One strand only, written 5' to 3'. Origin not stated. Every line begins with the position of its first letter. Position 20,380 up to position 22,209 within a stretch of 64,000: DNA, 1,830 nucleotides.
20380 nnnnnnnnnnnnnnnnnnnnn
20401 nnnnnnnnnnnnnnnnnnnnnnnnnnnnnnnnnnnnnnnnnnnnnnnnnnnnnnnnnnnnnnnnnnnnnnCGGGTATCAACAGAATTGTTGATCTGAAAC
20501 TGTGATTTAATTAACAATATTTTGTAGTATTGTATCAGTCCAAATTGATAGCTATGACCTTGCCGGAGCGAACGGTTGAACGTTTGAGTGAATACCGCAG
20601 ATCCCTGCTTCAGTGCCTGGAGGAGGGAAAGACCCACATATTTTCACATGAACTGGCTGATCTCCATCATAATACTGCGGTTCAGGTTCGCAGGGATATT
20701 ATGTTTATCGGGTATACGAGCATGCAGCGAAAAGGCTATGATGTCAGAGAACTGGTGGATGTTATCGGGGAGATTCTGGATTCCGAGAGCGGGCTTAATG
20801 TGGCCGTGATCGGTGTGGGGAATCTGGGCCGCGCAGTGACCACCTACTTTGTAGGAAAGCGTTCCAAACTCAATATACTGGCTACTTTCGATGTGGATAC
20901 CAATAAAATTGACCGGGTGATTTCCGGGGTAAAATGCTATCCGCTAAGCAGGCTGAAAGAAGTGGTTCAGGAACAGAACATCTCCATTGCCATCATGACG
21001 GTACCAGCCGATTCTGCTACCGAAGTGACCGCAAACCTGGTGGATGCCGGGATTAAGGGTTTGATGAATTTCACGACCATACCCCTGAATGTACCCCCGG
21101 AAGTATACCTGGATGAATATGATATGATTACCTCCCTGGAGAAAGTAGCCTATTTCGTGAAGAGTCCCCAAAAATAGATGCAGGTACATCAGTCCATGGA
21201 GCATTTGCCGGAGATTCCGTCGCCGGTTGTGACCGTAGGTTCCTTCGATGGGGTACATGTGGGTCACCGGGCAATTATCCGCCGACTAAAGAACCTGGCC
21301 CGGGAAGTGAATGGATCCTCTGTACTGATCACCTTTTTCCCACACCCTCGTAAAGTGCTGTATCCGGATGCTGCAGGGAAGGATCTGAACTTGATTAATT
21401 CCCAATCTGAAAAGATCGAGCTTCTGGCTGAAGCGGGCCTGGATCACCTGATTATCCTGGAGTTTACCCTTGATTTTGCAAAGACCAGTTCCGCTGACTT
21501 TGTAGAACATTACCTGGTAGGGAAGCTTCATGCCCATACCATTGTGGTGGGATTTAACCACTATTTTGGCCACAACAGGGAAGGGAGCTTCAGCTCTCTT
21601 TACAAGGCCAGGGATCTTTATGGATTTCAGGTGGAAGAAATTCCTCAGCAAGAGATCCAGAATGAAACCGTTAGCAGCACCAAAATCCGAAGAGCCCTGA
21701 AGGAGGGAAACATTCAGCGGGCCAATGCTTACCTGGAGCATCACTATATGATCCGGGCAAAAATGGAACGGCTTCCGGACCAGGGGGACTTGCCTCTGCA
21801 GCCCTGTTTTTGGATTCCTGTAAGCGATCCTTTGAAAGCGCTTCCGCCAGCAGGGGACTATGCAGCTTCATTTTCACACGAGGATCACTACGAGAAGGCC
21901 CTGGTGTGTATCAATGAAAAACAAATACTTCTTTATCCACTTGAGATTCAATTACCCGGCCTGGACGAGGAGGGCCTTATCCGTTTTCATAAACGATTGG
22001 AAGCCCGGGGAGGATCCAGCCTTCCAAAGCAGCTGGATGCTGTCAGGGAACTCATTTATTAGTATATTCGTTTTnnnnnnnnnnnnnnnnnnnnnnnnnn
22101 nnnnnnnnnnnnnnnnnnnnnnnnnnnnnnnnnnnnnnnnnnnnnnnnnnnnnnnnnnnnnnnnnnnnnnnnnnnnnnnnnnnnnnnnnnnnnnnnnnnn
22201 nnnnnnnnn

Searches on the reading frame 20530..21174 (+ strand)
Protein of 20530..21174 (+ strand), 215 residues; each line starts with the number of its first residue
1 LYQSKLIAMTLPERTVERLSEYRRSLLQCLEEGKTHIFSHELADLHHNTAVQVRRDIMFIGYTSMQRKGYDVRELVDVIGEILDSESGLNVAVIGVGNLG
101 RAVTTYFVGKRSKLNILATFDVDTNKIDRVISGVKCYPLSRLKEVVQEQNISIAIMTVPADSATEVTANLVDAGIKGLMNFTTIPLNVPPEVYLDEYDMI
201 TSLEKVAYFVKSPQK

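Call 4: search_protein_families(library=pfam, proteins=[window:20530-21174:+], max_evalue=0.01)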
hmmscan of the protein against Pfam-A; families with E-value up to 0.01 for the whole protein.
window:20530-21174:+ (215 aa): 4 families
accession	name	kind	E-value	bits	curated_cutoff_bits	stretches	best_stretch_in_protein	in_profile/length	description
PF02629.25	CoA_binding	-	3.5e-20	73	22.3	1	90-183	5-96/97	CoA binding domain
PF06971.19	Put_DNA-bind_N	-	1.2e-11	44.9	27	1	11-57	2-48/49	Putative DNA-binding protein N-terminus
PF01408.29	GFO_IDH_MocA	-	4.8e-07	30.9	24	1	89-175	1-87/120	Oxidoreductase family, NAD-binding Rossmann fold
PF03446.21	NAD_binding_2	-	0.0021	18.5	21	1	90-169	1-74/161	NAD binding domain of 6-phosphogluconate dehydrogenase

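Call 5: search_protein_families(library=ncbifam, proteins=[window:20530-21174:+], max_evalue=0.01)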
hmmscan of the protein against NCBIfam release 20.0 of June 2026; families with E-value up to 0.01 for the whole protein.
window:20530-21174:+ (215 aa): 13 families
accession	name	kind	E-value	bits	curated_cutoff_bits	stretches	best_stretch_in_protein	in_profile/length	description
NF003995.0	PRK05472.2-4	subfamily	6.3e-58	195.8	126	1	9-214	4-209/213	redox-sensing transcriptional repressor Rex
NF003989.0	PRK05472.1-3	equivalog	2.9e-50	171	177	1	10-213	7-210/215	redox-sensing transcriptional repressor Rex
NF003996.0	PRK05472.2-5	equivalog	4.6e-49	167.1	138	1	11-212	2-201/209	redox-sensing transcriptional repressor Rex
NF003993.0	PRK05472.2-2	equivalog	1.6e-48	165.1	217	1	9-212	4-207/212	redox-sensing transcriptional repressor Rex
NF003994.0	PRK05472.2-3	equivalog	2.9e-46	157.6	130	1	9-206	7-204/217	redox-sensing transcriptional repressor Rex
NF003992.0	PRK05472.2-1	equivalog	7.9e-42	143.1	226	1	9-209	19-219/249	redox-sensing transcriptional repressor Rex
NF003990.0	PRK05472.1-4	equivalog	2.2e-41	141.8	233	1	14-213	10-209/214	redox-sensing transcriptional repressor Rex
NF003988.0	PRK05472.1-1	equivalog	1.5e-38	132.9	321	1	10-212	6-210/214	redox-sensing transcriptional repressor Rex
NF003991.0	PRK05472.1-5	equivalog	5.4e-32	111.4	198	1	10-212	6-208/211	redox-sensing transcriptional repressor Rex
NF040723.1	UDP-GlcNAcDh_Arch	equivalog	0.0001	21.9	450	1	89-179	1-89/302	UDP-N-acetylglucosamine 3-dehydrogenase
NF045494.1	AcCoALig_Archglob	equivalog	0.0002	19.9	1200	1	82-179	221-310/665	acetate--CoA ligase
TIGR02853.1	spore_dpaA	equivalog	0.00044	19.6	319.65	1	88-161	151-220/287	dipicolinic acid synthetase subunit A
TIGR02717.1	AcCoA-syn-alpha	equivalog_domain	0.0011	17.7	567.15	1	124-179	42-93/447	acetate--CoA ligase alpha subunit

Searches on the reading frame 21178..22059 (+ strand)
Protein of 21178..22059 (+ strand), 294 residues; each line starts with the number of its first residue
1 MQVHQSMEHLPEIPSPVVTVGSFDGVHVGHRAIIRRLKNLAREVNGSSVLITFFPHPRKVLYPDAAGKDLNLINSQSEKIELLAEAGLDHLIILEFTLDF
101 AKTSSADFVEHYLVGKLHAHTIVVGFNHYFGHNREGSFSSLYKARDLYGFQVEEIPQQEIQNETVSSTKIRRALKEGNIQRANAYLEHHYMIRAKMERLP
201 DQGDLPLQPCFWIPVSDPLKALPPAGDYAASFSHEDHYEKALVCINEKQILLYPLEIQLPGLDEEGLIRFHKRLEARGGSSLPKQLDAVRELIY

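Call 4: search_protein_families(library=pfam, proteins=[window:21178-22059:+], max_evalue=0.01)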
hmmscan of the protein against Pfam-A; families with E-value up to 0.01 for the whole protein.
window:21178-22059:+ (294 aa): 2 families
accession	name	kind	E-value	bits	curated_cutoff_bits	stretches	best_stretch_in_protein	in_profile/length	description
PF06574.18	FAD_syn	-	2.1e-47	161.3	27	1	16-169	8-158/158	FAD synthetase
PF01467.32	CTP_transf_like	-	6.8e-07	30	21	1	18-172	1-132/133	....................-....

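Call 5: search_protein_families(library=ncbifam, proteins=[window:21178-22059:+], max_evalue=0.01)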
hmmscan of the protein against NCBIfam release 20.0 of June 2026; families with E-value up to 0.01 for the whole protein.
window:21178-22059:+ (294 aa): 11 families
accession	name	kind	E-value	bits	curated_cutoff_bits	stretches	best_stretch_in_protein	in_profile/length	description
NF004160.0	PRK05627.1-3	equivalog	3.5e-52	177.1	295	1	13-240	14-241/325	bifunctional riboflavin kinase/FAD synthetase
NF004159.0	PRK05627.1-2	equivalog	1.5e-46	159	306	1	1-195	2-193/326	bifunctional riboflavin kinase/FAD synthetase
NF004162.0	PRK05627.1-5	equivalog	9.8e-45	153.3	241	1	16-243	15-233/304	bifunctional riboflavin kinase/FAD synthetase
NF004163.0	PRK05627.1-6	equivalog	8.7e-41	140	315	1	1-195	1-194/313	bifunctional riboflavin kinase/FAD synthetase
TIGR00083.1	ribF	equivalog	2.1e-36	125.9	184.35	1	18-216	2-195/290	riboflavin biosynthesis protein RibF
NF004161.0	PRK05627.1-4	equivalog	5.5e-36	124.2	461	1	11-231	15-230/324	bifunctional riboflavin kinase/FAD synthetase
NF004158.0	PRK05627.1-1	equivalog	1.7e-33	116.3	396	1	15-193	17-189/304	bifunctional riboflavin kinase/FAD synthetase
NF005518.0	PRK07143.1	equivalog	6.9e-25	88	232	1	9-198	10-185/281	hypothetical protein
NF045965.1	RibF_rel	equivalog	1e-24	87.5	200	1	8-257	6-237/279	FAD synthase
TIGR00125.1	cyt_tran_rel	domain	1.4e-06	28.4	27.7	1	17-53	2-35/65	adenylyltransferase/cytidyltransferase family protein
TIGR00482.1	TIGR00482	equivalog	0.0027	17.7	112.45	0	20-41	3-24/194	nicotinate (nicotinamide) nucleotide adenylyltransferase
